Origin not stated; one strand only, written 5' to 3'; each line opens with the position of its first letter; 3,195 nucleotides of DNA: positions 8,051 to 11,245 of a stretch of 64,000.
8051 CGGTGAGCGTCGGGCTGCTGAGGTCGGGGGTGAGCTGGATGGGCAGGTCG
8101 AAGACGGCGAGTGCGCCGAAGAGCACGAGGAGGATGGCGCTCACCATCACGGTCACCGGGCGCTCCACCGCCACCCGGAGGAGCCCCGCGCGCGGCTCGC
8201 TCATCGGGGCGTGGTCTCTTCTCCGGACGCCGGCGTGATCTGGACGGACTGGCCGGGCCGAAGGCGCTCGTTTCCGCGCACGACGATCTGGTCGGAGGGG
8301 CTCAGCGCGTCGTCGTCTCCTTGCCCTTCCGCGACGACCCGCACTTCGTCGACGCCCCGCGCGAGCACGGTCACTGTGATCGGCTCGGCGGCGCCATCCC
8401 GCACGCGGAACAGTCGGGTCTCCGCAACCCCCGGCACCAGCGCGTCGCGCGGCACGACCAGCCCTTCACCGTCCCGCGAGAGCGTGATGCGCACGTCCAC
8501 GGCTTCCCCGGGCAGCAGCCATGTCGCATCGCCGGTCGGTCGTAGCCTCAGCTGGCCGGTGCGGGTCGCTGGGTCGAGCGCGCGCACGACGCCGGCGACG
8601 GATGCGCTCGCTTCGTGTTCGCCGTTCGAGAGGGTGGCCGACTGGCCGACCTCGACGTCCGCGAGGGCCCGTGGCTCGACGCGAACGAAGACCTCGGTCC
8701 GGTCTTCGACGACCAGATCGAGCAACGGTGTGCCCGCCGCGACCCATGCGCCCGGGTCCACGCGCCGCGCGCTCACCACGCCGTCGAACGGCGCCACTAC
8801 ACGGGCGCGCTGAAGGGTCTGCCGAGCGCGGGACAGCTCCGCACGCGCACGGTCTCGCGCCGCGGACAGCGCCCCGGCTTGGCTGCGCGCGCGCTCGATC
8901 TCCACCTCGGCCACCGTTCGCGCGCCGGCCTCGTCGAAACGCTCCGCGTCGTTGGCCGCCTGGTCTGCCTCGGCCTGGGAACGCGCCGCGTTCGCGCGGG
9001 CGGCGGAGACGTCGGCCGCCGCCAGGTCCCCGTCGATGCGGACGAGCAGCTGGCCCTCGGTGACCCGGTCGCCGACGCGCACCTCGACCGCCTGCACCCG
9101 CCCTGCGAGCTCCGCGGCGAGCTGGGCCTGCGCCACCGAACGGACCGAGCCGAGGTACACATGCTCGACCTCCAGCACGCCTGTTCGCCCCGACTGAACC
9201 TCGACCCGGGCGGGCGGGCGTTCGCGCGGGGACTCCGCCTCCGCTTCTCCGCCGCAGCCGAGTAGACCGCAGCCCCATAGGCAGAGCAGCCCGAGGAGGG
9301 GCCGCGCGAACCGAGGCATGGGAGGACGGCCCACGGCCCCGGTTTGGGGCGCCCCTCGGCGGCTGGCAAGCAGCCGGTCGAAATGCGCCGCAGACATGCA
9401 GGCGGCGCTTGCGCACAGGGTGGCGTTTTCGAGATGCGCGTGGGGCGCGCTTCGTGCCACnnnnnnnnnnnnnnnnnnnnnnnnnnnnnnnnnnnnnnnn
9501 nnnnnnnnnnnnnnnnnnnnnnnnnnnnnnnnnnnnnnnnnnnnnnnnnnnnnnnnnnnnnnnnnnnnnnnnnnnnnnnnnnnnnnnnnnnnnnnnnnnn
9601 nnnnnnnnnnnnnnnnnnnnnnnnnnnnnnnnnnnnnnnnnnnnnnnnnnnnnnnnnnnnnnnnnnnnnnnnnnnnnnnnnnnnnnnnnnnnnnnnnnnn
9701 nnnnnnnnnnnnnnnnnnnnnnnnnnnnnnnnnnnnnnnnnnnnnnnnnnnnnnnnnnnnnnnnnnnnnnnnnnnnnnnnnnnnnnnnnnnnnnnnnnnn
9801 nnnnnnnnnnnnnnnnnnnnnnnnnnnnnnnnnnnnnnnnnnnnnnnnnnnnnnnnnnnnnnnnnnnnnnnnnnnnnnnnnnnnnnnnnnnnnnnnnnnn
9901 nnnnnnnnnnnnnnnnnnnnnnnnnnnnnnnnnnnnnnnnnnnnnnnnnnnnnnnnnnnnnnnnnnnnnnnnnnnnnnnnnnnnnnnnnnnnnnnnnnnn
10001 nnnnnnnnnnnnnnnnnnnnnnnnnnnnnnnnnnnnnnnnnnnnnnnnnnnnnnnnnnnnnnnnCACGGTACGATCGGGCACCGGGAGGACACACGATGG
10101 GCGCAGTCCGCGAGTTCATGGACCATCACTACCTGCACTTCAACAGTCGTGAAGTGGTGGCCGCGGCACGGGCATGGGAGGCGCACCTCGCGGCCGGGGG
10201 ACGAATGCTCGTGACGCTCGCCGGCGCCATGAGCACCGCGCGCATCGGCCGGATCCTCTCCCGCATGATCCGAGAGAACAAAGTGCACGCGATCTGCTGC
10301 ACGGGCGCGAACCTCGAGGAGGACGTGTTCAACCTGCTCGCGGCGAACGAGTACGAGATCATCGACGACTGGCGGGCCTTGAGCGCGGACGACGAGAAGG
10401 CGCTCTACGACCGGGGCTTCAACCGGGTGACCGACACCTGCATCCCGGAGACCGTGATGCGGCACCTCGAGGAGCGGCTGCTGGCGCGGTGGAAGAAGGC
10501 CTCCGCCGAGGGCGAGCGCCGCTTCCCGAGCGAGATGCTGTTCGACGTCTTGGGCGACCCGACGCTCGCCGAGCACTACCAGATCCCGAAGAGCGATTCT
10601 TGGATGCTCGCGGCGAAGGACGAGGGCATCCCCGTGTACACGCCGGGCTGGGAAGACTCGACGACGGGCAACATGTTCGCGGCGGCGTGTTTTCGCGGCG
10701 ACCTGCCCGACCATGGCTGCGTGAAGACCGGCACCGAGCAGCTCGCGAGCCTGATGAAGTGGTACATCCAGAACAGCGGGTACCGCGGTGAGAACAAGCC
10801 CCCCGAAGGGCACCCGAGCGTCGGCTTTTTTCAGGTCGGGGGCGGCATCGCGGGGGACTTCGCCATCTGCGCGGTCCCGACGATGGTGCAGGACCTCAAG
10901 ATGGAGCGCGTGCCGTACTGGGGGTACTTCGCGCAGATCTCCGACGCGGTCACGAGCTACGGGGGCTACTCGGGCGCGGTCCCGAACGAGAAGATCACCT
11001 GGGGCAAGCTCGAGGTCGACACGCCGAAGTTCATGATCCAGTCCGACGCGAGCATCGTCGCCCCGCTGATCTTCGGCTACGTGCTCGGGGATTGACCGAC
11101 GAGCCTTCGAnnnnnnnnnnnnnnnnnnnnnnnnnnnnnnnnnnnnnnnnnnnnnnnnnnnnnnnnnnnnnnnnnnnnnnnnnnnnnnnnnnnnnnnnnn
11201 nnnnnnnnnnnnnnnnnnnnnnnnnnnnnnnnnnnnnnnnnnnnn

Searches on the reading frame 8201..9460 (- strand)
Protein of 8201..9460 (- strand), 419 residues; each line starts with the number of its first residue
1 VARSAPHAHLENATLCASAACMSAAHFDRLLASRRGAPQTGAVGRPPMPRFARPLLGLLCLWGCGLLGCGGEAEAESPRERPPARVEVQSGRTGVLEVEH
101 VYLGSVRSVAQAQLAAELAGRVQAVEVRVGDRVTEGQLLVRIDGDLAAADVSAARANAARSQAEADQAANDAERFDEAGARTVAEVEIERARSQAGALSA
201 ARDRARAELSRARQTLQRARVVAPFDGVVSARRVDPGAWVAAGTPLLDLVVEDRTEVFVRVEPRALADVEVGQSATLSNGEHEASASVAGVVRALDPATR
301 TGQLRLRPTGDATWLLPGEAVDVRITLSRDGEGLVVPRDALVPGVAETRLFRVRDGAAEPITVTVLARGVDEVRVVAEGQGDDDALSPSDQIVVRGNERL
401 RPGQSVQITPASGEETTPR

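Call 64: search_protein_families(library=pfam, proteins=[window:8201-9460:-], max_evalue=0.001)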
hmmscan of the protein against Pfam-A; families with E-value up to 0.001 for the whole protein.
window:8201-9460:- (419 aa): 4 families
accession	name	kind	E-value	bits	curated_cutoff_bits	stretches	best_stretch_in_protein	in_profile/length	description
PF16576.10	HlyD_D23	-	2e-17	63.6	30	1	110-309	18-202/214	Barrel-sandwich domain of CusB or HlyD membrane-fusion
PF13437.12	HlyD_3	-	7.3e-16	59.3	22.2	1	221-318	2-106/106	HlyD family secretion protein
PF00364.28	Biotin_lipoyl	-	1.1e-05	25.5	22.1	0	111-142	42-73/73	Biotin-requiring enzyme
PF13533.13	Biotin_lipoyl_2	-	4.2e-05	23.7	29.8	1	113-143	2-32/32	Biotin-lipoyl like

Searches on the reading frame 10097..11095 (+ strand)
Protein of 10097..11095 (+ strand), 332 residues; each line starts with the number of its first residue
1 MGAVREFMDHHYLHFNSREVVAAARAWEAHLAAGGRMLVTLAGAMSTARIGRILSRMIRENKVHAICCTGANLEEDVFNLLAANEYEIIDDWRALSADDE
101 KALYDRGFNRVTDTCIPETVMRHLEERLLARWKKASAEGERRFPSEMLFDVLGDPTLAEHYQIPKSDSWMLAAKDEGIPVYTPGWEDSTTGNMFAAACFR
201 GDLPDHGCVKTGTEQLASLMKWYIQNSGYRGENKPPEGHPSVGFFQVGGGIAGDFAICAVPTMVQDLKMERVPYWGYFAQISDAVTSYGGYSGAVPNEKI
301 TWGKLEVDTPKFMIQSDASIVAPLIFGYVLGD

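Call 64: search_protein_families(library=pfam, proteins=[window:10097-11095:+], max_evalue=0.001)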
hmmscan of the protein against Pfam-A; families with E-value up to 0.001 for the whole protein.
window:10097-11095:+ (332 aa): 1 family
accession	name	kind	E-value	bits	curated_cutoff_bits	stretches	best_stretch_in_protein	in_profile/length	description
PF01916.23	DS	-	2.2e-38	132.6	27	1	14-328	10-287/288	Deoxyhypusine synthase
